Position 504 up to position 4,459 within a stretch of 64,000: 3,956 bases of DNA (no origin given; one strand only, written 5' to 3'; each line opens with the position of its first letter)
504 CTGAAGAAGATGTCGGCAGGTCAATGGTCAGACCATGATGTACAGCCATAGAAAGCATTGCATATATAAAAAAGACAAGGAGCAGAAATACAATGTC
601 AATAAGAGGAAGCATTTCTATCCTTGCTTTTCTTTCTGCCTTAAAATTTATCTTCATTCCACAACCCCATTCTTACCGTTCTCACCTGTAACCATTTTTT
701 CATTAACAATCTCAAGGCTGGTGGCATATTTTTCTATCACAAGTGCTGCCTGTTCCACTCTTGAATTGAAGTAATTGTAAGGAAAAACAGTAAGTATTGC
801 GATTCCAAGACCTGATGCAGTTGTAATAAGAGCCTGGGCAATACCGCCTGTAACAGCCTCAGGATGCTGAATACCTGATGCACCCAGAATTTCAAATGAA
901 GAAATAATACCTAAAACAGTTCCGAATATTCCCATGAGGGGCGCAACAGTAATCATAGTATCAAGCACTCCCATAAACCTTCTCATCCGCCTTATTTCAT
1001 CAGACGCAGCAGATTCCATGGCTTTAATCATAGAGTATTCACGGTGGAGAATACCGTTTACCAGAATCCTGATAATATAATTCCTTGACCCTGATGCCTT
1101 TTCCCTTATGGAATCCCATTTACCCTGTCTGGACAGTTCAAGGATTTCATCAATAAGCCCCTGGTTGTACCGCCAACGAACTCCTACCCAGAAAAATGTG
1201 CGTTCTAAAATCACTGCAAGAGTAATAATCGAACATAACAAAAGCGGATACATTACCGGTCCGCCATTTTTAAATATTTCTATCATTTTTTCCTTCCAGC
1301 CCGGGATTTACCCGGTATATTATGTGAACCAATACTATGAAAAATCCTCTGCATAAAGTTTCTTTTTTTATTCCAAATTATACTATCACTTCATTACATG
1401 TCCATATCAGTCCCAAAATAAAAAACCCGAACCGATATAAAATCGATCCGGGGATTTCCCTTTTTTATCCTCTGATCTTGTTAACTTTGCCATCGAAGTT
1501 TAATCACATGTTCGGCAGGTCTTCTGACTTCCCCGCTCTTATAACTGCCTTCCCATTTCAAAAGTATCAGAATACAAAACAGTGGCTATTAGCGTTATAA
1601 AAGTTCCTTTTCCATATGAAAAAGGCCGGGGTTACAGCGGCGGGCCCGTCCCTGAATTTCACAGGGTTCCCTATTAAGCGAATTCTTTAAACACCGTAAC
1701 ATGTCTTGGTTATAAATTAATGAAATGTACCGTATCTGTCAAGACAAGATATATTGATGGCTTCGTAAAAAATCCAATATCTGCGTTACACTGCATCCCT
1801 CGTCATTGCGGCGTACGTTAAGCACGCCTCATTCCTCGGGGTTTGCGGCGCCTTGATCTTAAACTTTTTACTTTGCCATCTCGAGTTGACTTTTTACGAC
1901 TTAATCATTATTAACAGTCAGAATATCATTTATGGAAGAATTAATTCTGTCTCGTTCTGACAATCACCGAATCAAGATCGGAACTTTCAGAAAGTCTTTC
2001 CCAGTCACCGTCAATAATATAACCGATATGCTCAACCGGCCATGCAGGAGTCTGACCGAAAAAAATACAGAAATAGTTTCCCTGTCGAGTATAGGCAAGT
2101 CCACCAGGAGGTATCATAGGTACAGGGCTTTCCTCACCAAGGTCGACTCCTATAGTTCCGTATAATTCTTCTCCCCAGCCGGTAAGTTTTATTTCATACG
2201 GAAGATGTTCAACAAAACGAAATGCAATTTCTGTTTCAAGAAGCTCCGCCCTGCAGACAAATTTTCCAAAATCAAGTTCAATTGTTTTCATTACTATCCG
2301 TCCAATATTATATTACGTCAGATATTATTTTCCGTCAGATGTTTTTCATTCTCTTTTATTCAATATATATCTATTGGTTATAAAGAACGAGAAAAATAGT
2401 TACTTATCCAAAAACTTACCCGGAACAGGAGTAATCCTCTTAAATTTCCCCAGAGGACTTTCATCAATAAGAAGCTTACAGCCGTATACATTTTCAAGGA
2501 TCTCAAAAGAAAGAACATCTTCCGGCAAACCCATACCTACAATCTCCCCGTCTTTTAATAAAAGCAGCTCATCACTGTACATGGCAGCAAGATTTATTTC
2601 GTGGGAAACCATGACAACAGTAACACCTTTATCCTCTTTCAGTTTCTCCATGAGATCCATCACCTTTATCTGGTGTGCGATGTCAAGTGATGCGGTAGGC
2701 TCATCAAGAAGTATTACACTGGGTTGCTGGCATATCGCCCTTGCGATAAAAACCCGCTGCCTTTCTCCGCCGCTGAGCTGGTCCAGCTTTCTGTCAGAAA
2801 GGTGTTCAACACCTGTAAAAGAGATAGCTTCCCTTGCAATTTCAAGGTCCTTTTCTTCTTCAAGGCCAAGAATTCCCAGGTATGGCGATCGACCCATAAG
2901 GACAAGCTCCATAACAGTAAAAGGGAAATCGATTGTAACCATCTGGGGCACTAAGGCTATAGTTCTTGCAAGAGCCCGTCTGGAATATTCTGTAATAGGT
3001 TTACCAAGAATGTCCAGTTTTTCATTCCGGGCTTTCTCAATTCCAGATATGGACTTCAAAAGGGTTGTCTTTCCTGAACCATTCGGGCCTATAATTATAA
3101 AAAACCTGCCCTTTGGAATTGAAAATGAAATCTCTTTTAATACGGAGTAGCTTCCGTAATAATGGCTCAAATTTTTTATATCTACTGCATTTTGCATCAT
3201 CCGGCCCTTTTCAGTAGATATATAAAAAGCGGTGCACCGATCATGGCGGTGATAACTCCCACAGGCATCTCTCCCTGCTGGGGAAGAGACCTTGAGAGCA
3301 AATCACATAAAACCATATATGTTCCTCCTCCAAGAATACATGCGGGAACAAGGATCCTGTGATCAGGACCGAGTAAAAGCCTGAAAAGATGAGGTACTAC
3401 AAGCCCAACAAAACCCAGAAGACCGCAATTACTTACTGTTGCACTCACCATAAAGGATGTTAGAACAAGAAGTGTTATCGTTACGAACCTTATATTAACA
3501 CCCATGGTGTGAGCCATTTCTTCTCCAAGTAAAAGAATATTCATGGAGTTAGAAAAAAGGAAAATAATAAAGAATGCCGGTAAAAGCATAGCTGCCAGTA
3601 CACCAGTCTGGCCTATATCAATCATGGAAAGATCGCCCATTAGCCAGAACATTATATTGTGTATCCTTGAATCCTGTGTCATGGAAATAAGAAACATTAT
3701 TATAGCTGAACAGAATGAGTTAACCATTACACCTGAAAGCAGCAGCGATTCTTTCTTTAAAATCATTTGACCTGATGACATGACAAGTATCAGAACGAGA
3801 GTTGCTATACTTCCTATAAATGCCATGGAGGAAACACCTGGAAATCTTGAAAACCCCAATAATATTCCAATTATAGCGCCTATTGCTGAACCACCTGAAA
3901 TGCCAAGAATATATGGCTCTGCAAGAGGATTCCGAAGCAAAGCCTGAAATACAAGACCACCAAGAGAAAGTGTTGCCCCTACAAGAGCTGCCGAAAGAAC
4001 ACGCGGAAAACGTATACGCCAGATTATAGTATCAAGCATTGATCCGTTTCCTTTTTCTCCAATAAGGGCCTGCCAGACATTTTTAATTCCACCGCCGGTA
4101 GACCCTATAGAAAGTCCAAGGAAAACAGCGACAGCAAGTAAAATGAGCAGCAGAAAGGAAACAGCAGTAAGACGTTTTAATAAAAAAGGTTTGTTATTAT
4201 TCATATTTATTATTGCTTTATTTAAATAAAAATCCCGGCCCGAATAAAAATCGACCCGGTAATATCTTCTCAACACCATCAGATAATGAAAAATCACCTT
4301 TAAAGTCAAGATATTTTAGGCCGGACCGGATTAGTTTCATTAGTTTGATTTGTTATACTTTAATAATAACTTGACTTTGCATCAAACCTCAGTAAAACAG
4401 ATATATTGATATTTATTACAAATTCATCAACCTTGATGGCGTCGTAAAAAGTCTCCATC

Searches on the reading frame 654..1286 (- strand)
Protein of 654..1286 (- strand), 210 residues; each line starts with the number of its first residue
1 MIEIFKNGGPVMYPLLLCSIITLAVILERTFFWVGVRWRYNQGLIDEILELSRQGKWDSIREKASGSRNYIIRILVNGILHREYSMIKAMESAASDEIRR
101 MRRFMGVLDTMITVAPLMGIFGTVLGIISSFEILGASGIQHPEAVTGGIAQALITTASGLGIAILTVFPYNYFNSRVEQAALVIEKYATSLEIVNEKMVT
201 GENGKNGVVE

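Call 16: search_protein_families(library=pfam, proteins=[window:654-1286:-], max_evalue=0.00001)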
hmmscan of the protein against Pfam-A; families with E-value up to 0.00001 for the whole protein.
window:654-1286:- (210 aa): 1 family
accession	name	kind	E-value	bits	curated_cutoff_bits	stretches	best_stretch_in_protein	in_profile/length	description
PF01618.21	MotA_ExbB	-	3.3e-30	104.9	22.9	1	81-185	22-126/127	MotA/TolQ/ExbB proton channel family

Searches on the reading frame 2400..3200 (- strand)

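Call 16: search_protein_families(library=pfam, proteins=[window:2400-3200:-], max_evalue=0.00001)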
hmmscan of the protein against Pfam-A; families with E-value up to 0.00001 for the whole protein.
window:2400-3200:- (266 aa): 4 families
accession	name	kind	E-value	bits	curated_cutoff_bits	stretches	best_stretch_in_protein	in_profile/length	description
PF00005.33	ABC_tran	-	1.7e-32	113.3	25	1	21-170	1-137/137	ABC transporter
PF13304.12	AAA_21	-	6.7e-13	49.8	27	0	139-204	235-302/304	AAA domain, putative AbiEii toxin, Type IV TA system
PF02463.25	SMC_N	-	9.7e-09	35.4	40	1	31-202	24-201/220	RecF/RecN/SMC N terminal domain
PF13476.12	AAA_23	-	5.1e-06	27.7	27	1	15-51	7-39/201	AAA domain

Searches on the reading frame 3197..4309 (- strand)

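Call 16: search_protein_families(library=pfam, proteins=[window:3197-4309:-], max_evalue=0.00001)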
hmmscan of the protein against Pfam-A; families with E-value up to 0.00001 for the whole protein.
window:3197-4309:- (370 aa): 2 families
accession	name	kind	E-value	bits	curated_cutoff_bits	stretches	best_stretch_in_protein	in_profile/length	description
PF01032.23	FecCD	-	3.1e-88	296.2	26.5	1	57-368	1-311/311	FecCD transport family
PF00950.22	ABC-3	-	8.8e-07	29.1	20.1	1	141-342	42-235/258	ABC 3 transport family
